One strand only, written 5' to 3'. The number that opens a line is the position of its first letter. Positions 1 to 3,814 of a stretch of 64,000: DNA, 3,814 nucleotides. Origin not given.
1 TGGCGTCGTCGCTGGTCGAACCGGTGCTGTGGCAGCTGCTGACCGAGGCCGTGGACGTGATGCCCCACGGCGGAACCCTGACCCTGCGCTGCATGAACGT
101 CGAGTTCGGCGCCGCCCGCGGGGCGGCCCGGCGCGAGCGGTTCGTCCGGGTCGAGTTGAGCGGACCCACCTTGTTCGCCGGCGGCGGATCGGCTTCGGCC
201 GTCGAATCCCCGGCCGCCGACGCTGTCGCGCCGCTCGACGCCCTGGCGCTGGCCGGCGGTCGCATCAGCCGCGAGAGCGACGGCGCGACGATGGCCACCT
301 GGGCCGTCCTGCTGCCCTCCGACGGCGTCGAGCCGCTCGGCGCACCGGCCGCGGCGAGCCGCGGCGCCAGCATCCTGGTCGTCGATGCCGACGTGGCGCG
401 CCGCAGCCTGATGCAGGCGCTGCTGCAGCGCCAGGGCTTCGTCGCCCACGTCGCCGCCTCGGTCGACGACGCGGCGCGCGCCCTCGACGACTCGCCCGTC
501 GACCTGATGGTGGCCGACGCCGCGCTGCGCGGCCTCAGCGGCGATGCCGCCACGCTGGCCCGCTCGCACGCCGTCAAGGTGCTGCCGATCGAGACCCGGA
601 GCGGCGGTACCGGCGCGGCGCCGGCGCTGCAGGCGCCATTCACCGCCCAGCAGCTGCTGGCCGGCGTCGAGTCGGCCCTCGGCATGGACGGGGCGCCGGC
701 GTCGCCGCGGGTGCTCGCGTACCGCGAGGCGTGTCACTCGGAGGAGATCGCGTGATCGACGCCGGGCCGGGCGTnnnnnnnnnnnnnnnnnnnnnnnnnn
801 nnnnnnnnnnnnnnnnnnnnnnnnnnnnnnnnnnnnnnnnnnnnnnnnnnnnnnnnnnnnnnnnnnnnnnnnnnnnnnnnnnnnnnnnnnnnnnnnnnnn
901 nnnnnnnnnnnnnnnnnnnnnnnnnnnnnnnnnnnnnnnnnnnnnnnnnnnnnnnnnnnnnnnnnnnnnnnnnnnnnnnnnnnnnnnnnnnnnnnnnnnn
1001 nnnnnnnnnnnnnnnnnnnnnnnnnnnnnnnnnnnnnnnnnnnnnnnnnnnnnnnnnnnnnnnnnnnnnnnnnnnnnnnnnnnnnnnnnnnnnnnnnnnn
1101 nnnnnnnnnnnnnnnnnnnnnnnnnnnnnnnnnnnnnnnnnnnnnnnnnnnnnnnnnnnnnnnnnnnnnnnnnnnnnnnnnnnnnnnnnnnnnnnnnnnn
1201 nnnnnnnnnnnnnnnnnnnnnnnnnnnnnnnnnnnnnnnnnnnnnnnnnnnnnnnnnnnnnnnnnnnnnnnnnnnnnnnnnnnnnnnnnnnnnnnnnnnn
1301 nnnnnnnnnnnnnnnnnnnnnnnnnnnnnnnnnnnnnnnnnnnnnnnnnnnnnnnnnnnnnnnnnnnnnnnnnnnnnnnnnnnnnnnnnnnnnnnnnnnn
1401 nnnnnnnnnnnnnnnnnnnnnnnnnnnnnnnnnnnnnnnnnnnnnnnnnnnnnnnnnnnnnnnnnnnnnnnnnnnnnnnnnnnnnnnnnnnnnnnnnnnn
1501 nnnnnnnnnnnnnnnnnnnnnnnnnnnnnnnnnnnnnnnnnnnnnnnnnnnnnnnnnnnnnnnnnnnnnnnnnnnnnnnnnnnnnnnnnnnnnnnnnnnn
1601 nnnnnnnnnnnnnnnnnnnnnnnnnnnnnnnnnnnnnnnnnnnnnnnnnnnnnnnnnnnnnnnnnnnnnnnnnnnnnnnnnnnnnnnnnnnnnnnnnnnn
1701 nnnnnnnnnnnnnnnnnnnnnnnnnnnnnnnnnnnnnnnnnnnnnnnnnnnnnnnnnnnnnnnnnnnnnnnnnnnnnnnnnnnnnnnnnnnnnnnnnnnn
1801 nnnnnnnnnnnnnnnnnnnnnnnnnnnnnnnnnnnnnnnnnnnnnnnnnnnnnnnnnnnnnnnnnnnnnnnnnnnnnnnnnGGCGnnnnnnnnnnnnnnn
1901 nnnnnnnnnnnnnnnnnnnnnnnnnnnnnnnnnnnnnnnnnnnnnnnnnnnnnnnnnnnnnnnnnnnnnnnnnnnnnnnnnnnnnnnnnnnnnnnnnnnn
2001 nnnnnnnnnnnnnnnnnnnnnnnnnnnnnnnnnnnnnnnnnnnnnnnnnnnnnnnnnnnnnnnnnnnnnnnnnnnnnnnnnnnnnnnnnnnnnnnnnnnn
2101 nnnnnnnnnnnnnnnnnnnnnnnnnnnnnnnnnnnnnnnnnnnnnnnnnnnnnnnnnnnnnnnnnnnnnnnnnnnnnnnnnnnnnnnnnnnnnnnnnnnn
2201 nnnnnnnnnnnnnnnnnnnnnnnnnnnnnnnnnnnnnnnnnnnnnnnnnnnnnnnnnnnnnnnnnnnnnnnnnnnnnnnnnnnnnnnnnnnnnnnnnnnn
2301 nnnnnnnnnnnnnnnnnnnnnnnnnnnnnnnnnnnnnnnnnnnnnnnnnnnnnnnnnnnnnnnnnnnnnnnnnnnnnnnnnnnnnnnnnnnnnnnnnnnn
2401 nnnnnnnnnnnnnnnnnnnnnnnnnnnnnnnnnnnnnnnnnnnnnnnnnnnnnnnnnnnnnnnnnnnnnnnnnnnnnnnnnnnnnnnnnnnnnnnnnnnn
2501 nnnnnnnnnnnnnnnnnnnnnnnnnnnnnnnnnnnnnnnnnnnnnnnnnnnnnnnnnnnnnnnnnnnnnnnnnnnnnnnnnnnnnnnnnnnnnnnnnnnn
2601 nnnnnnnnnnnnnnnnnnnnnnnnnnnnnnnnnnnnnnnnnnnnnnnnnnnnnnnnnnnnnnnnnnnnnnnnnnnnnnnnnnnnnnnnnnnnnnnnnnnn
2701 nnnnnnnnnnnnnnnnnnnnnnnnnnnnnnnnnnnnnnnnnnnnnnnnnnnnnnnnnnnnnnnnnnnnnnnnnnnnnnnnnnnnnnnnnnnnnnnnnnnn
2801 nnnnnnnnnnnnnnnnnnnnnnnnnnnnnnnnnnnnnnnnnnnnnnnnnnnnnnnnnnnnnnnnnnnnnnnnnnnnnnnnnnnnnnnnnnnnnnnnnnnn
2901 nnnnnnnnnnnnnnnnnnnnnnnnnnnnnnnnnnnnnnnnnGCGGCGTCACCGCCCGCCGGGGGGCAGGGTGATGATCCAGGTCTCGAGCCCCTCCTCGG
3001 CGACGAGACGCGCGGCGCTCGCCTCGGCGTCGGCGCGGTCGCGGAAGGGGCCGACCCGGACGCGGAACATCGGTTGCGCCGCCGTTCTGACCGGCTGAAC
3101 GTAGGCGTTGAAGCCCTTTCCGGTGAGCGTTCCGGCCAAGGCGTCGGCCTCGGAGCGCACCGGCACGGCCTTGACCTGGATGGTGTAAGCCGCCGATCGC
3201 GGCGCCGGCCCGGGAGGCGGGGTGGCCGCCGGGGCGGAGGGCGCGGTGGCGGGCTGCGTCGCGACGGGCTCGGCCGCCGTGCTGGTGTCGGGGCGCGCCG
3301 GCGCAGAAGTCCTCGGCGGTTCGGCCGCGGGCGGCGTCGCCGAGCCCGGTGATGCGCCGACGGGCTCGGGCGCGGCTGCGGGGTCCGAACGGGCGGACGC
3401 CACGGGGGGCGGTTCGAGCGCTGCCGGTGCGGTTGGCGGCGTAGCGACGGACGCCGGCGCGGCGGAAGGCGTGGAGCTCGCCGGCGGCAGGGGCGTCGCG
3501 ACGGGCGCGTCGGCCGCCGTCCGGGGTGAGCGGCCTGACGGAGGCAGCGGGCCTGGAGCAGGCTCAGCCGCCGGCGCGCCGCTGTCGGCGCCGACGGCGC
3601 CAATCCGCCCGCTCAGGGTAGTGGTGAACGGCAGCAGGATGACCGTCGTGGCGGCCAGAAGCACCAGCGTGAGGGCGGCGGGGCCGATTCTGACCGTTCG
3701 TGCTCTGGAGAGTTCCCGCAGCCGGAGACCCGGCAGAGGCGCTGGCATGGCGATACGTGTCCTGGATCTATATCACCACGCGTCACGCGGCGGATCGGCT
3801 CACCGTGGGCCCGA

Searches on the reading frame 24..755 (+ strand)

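Call 79: search_protein_families(library=pfam, proteins=[window:24-755:+], max_evalue=0.001)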
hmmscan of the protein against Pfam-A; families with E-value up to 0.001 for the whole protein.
window:24-755:+ (243 aa): 1 family
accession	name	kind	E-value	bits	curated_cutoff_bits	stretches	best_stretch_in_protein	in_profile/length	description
PF00072.30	Response_reg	-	7.9e-07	29.7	30.2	1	117-176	1-60/111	Response regulator receiver domain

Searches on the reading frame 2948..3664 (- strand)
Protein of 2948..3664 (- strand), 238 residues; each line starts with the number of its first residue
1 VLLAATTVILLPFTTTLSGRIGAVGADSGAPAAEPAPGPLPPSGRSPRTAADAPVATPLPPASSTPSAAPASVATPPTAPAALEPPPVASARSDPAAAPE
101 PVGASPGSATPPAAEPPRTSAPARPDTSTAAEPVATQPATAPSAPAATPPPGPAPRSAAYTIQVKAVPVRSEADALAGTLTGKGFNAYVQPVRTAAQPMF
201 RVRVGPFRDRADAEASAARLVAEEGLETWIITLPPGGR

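Call 79: search_protein_families(library=pfam, proteins=[window:2948-3664:-], max_evalue=0.001)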
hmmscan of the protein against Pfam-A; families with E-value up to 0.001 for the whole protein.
window:2948-3664:- (238 aa): 1 family
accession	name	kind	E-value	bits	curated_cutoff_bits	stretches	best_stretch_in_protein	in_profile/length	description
PF05036.18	SPOR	-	7.5e-16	58.7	21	1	158-232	3-76/76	SPOR domain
